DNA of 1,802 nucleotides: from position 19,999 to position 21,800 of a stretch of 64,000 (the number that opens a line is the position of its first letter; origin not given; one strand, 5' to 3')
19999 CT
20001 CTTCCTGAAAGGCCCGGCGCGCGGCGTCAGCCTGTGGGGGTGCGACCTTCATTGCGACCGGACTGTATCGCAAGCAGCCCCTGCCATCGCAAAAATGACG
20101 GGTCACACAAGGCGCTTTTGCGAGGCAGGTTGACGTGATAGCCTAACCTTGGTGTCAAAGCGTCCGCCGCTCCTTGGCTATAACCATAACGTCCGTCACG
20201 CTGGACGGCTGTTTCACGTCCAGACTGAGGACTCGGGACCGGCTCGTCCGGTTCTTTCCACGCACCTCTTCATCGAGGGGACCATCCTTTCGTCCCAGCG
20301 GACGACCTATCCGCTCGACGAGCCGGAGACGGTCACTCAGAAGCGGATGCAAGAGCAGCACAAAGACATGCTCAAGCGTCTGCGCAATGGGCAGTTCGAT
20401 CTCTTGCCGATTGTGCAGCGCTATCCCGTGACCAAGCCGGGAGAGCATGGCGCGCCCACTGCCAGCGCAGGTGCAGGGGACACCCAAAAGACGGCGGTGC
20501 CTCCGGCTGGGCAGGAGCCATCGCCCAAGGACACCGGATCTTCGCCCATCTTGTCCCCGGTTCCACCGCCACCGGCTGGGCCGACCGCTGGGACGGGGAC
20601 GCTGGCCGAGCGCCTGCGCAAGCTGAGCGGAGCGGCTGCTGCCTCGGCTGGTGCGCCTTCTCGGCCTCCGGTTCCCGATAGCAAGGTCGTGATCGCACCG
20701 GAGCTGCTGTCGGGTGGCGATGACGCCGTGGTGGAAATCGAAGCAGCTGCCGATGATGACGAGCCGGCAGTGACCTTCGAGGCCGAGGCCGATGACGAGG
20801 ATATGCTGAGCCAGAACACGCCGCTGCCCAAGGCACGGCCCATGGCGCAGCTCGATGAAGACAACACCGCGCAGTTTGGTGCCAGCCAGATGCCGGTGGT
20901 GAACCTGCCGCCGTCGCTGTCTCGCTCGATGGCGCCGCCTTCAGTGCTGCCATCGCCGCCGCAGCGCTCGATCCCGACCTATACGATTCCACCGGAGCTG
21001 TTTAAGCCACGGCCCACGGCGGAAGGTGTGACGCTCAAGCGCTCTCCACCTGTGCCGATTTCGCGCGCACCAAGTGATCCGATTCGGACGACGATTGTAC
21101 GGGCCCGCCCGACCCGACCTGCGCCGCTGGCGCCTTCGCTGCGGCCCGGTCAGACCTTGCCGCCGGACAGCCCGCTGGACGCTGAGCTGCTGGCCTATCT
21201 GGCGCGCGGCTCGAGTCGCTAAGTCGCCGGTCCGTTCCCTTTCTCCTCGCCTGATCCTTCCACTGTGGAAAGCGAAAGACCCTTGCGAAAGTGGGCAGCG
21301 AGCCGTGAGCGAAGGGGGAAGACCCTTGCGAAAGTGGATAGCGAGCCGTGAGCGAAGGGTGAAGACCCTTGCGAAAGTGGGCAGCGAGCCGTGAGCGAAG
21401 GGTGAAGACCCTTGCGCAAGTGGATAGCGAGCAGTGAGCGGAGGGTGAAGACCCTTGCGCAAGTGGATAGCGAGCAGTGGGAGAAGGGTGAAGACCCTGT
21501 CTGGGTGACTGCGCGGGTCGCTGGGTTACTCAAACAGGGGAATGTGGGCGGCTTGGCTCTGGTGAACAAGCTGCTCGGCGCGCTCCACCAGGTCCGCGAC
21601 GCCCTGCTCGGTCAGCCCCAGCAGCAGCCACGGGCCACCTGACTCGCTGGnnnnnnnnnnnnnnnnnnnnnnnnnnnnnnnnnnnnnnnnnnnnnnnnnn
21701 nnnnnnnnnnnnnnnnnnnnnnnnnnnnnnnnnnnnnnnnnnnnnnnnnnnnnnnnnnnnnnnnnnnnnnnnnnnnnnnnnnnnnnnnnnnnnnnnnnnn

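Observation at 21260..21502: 43-bp tandem array (about 5.5 copies) with junction palindromes between convergent genes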

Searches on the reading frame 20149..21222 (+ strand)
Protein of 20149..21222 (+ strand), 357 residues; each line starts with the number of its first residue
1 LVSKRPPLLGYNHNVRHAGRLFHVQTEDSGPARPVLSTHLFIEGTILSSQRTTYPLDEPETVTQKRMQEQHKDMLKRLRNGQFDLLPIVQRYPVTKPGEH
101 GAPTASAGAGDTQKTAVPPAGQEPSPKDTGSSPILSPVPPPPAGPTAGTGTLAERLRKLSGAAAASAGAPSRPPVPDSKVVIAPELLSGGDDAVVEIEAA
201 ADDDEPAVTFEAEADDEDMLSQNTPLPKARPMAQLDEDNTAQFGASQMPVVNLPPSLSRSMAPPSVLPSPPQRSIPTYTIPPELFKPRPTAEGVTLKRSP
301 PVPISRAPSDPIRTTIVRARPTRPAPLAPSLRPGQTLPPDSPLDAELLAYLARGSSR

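Call 9: search_protein_families(library=pfam, proteins=[window:20149-21222:+])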
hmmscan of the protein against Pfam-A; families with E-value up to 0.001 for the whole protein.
window:20149-21222:+ (357 aa): 0 families
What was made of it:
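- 20149..21222 (+): Flanking gene: RomY N-terminal-domain regulatory protein, 357 aa as listed (start codon uncertain). No Pfam hit (call 9).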

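Call 22: find_encoding_contigs(protein=window:20149-21222:+, flank=10000, max_places=10)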
Protein window:20149-21222:+ (357 aa): no gene with exactly this product is on record in the collection.
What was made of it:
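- Tried and rejected: Failed, probably because the gene callers used a different start (call 22).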

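Call 43: search_protein_families(library=ncbifam, proteins=[window:20149-21222:+], max_evalue=0.01)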
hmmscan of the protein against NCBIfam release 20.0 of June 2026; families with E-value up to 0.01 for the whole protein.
window:20149-21222:+ (357 aa): 1 family
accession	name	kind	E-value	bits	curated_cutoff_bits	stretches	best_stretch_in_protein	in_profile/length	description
NF053858.1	RomY_Nterm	subfamily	1.3e-27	96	50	1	8-84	2-82/83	RomY N-terminal domain-containing regulatory protein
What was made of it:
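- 20149..21222 (+): NCBIfam NF053858, E 1.3e-27 (call 43).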

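Call 79: find_homologous_proteins(query=window:20149-21222:+, max_evalue=1e-20)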
Query window:20149-21222:+ (357 aa): 41 proteins with E <= 1e-20 among 8000 candidates.
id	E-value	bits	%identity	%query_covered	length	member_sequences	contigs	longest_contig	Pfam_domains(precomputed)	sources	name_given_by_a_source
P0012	1.3e-222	756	99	100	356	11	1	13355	-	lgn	-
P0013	3.4e-192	656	87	100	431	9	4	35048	-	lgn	-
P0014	1.6e-174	598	79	100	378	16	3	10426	-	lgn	-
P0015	2.1e-158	545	75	100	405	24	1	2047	-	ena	-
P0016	1.9e-150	519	75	99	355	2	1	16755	-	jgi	-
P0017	2.1e-141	489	72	99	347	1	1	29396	-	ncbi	-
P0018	4.9e-141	488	71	99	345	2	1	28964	-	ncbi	-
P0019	1.4e-140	487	72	99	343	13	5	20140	-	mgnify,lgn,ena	mgnify:FL=1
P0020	4.3e-138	478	69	99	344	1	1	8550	-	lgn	-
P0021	4.0e-129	449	66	99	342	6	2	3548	-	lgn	-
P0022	2.0e-91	325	57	93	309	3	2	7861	-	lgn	-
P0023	4.8e-60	222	42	100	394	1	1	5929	-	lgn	-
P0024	5.8e-58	215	42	100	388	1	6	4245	-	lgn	-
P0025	2.6e-57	213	43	100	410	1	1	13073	-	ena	-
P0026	5.7e-57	212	39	100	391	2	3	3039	-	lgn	-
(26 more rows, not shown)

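Call 80: find_encoding_contigs(protein=P0012, flank=3000, max_places=6)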
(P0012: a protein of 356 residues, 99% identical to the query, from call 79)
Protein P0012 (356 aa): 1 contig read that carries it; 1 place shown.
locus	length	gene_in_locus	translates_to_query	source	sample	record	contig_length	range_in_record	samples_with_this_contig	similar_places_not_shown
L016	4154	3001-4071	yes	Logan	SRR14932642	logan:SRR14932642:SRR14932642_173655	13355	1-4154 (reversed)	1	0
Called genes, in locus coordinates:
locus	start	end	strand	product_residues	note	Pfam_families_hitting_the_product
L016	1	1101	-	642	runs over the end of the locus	PF00501:AMP-binding, PF23562:AMP-binding_C_3 (faint)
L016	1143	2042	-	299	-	PF02129:Peptidase_S15, PF12146:Hydrolase_4, PF20434:BD-FAE (faint), PF00561:Abhydrolase_1, PF12697:Abhydrolase_6, PF00326:Peptidase_S9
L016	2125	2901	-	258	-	-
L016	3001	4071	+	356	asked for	-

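Call 81: find_encoding_contigs(protein=P0013, flank=3000, max_places=6)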
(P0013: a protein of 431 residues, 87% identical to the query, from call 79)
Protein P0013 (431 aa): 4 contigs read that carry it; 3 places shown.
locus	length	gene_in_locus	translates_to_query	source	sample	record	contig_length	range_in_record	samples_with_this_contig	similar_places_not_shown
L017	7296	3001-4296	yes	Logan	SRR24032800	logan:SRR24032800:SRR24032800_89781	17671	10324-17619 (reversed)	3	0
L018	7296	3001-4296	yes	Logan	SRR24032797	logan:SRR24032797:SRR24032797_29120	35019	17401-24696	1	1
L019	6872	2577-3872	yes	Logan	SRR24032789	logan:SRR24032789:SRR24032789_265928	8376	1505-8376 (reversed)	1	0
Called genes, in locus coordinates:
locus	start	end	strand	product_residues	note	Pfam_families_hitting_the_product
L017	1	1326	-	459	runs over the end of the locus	?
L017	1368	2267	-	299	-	PF01738:DLH (faint), PF02129:Peptidase_S15, PF12146:Hydrolase_4, PF20434:BD-FAE (faint), PF00561:Abhydrolase_1, PF12697:Abhydrolase_6, PF00326:Peptidase_S9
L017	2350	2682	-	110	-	-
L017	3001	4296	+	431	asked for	-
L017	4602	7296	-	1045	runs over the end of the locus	-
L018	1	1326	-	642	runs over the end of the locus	PF00501:AMP-binding, PF23562:AMP-binding_C_3 (faint)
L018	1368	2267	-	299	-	PF01738:DLH (faint), PF02129:Peptidase_S15, PF12146:Hydrolase_4, PF20434:BD-FAE (faint), PF00561:Abhydrolase_1, PF12697:Abhydrolase_6, PF00326:Peptidase_S9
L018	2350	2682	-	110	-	-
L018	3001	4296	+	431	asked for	-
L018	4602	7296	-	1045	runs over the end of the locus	-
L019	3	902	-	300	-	?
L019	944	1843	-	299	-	PF01738:DLH (faint), PF02129:Peptidase_S15, PF12146:Hydrolase_4, PF20434:BD-FAE (faint), PF00561:Abhydrolase_1, PF12697:Abhydrolase_6, PF00326:Peptidase_S9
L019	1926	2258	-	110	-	-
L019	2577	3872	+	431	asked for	-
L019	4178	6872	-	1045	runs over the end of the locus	-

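Call 82: find_encoding_contigs(protein=P0014, flank=3000, max_places=6)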
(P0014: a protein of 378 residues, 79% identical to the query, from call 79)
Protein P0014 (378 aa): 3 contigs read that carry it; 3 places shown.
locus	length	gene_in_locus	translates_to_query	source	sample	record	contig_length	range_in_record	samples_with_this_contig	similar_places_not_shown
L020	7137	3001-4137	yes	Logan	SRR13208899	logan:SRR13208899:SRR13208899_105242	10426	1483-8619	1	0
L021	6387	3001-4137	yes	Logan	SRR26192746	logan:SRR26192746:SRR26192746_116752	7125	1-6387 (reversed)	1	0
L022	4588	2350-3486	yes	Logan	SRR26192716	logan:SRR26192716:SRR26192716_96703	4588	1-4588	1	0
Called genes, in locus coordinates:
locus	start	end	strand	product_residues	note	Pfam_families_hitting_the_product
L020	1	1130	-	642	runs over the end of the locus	PF00501:AMP-binding, PF23562:AMP-binding_C_3 (faint)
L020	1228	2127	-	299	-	PF02129:Peptidase_S15, PF12146:Hydrolase_4, PF20434:BD-FAE (weak), PF00561:Abhydrolase_1, PF12697:Abhydrolase_6, PF00326:Peptidase_S9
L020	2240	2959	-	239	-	-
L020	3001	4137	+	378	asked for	-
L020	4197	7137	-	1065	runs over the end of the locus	-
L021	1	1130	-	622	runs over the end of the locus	?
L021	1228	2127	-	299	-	PF02129:Peptidase_S15, PF12146:Hydrolase_4, PF20434:BD-FAE (weak), PF00561:Abhydrolase_1, PF12697:Abhydrolase_6, PF00326:Peptidase_S9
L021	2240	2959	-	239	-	-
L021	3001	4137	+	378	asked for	-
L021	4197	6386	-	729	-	?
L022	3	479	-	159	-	?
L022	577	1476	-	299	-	PF02129:Peptidase_S15, PF12146:Hydrolase_4, PF20434:BD-FAE (weak), PF00561:Abhydrolase_1, PF12697:Abhydrolase_6, PF00326:Peptidase_S9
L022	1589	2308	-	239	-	-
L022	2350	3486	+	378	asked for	-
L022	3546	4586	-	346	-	?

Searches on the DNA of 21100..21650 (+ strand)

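Call 8: search_rna_families(source=window, start=21100, end=21650, threshold=evalue, max_evalue=10)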
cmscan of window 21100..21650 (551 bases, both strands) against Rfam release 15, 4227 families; matches with E-value up to 10: 4.
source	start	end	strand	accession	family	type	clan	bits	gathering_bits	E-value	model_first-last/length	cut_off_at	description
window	21100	21126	-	RF00043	Plasmid_R1162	Gene; antisense;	-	16.2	55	3.4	1-27/75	3'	R1162-like plasmid antisense RNA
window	21450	21513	-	RF00362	Pospi_RY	Cis-reg;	-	16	40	4.3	1-79/79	no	Pospiviroid RY motif stem loop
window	21545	21605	+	RF03607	mir-9447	Gene; miRNA;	-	15.3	67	5.4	1-68/68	no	mir-9447 microRNA precursor family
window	21502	21641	+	RF02989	gntR-DTE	Gene; sRNA;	-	14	63.6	8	1-119/119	no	gntR-DTE RNA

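Call 68: search_dna_similar(query=window:21223-21525:+, collection=plasmids, mode=distant, max_evalue=0.01, max_rows=10)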
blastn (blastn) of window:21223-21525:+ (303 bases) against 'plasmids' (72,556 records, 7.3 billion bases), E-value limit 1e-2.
No match.
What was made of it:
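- There is no sequence similarity to any plasmid (call 68).
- Tried and rejected: No match (call 68).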
